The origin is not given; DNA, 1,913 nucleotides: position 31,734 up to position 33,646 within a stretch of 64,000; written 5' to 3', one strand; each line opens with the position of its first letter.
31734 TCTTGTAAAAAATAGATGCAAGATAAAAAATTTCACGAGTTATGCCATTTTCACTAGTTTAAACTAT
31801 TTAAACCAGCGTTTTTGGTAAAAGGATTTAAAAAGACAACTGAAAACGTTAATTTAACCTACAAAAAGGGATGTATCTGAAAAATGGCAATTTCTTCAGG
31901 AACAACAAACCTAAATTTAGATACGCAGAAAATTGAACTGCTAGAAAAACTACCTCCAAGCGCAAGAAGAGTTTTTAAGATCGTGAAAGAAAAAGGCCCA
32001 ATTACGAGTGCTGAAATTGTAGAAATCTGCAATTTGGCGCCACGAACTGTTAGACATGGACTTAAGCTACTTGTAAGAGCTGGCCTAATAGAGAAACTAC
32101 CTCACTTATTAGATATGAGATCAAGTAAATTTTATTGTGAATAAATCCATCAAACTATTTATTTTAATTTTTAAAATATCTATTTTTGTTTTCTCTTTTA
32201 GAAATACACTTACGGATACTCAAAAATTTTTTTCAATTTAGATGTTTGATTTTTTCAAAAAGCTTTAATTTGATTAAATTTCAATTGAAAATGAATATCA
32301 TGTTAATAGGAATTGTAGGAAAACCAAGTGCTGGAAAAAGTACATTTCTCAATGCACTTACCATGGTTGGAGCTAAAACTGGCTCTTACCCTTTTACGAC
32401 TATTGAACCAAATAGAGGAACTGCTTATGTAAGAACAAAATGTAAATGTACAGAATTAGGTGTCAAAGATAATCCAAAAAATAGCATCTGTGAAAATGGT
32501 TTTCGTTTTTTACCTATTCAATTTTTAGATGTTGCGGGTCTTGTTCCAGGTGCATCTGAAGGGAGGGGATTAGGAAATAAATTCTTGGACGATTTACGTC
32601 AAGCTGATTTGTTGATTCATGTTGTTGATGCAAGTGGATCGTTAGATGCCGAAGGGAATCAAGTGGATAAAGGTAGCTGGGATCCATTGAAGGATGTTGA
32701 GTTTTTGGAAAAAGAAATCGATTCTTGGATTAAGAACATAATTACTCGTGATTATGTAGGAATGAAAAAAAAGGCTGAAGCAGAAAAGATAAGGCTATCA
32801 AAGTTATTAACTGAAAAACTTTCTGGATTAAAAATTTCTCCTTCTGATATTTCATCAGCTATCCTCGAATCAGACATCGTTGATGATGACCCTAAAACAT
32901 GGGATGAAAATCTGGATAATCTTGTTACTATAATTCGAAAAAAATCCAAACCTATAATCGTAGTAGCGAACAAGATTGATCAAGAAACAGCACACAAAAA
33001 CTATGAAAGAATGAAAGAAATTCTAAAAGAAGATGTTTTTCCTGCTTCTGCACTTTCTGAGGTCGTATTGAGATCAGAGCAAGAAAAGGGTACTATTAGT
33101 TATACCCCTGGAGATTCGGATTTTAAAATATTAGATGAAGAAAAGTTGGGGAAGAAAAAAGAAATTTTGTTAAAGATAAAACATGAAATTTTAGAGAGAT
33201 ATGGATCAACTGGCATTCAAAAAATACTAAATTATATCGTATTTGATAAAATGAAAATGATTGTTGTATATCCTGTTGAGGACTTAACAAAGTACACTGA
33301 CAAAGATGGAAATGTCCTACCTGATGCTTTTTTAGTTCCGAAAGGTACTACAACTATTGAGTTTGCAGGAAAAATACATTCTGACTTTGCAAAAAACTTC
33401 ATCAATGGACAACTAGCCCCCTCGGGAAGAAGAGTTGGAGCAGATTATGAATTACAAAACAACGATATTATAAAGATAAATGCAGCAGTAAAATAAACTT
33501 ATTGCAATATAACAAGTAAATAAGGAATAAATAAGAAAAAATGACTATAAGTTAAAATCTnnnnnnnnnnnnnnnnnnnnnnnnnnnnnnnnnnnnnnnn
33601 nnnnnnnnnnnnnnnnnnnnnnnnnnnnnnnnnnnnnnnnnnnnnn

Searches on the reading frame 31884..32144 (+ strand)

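Call 3: search_protein_families(library=pfam, proteins=[window:31884-32144:+], max_evalue=0.1)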
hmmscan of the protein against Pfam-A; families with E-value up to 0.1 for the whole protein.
window:31884-32144:+ (86 aa): 22 families
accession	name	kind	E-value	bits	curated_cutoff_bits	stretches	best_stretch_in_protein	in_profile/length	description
PF12840.13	HTH_20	-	6.6e-09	36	27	1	25-70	4-49/51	Helix-turn-helix domain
PF13412.12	HTH_24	-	9.5e-06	25.5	21.9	1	28-70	6-48/48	Winged helix-turn-helix DNA-binding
PF01022.26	HTH_5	-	8.3e-05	22.8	22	1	28-71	5-47/47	Bacterial regulatory protein, arsR family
PF01047.28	MarR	-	0.00043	20.6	24.6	1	30-80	8-58/59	MarR family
PF08220.18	HTH_DeoR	-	0.00078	19.6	21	1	32-71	7-46/57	DeoR-like helix-turn-helix domain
PF08281.18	Sigma70_r4_2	-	0.00078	19.5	25.7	1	18-58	6-45/54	Sigma-70, region 4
PF12802.13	MarR_2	-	0.00081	19.9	27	1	23-74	3-55/61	MarR family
PF13338.12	AbiEi_4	-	0.0023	18.4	25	1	29-73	2-42/49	Transcriptional regulator, AbiEi antitoxin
PF08221.17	HTH_9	-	0.003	18.1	23.4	1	27-69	15-57/62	RNA polymerase III subunit RPC82 helix-turn-helix domain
PF22536.2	POLR3C_WHD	-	0.0052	17.2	30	1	21-70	7-56/77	POLR3C, C-terminal winged-helix domain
PF01726.22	LexA_DNA_bind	-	0.015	15.5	23.7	1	35-74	20-61/65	LexA DNA binding domain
PF13730.12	HTH_36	-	0.022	15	25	0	45-69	31-55/55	Helix-turn-helix domain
PF09339.16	HTH_IclR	-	0.026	14.7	22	1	36-72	15-51/52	IclR helix-turn-helix domain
PF21320.3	HTH_65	-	0.033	14.8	24.1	1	29-70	14-55/75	Rv2258c-like winged HTH domain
PF08279.18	HTH_11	-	0.034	14.5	25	1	30-71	5-48/55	HTH domain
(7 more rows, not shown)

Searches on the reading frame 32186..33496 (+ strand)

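Call 3: search_protein_families(library=pfam, proteins=[window:32186-33496:+], max_evalue=0.1)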
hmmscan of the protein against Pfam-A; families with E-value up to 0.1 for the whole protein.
window:32186-33496:+ (436 aa): 14 families
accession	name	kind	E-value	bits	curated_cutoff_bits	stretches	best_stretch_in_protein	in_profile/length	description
PF08438.16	YGR210-like_G4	-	3.9e-32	111.3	24.7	1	260-366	1-108/108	Obg-like GTPase YGR210-like, G4 motif-containing domain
PF01926.29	MMR_HSR1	-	4.8e-22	78.6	21.9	1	41-159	2-95/113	50S ribosome-binding GTPase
PF02824.27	TGS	-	9.5e-12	45.2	22.2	1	370-431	4-58/60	TGS domain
PF02421.24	FeoB_N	-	8.1e-08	32.4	27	1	41-83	3-45/156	Ferrous iron transport protein B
PF00009.33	GTP_EFTU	-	7.8e-06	26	26.5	1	244-295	111-151/188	Elongation factor Tu GTP binding domain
PF06071.19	YchF-GTPase_C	-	1.1e-05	25.9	27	1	382-409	15-42/84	Protein of unknown function (DUF933)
PF19993.5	DO-GTPase2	-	0.00013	22.2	27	1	40-59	2-21/226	Double-GTPase 2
PF00350.29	Dynamin_N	-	0.0011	19.5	27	1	41-60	1-20/168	Dynamin family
PF00025.27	Arf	-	0.0011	18.9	22.3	0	240-279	101-140/174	ADP-ribosylation factor family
PF03193.22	RsgA_GTPase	-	0.0071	16.6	30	0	235-282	34-81/174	RsgA GTPase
PF00005.33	ABC_tran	-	0.025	15.6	25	1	40-70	13-44/137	ABC transporter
PF13555.12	AAA_29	-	0.061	13.5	27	0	41-61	25-45/61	P-loop containing region of AAA domain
PF03308.22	MeaB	-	0.063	12.7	23.1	0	39-66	34-61/273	Methylmalonyl Co-A mutase-associated GTPase MeaB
PF03029.23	ATP_bind_1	-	0.098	12.9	27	0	227-279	130-182/240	Conserved hypothetical ATP binding protein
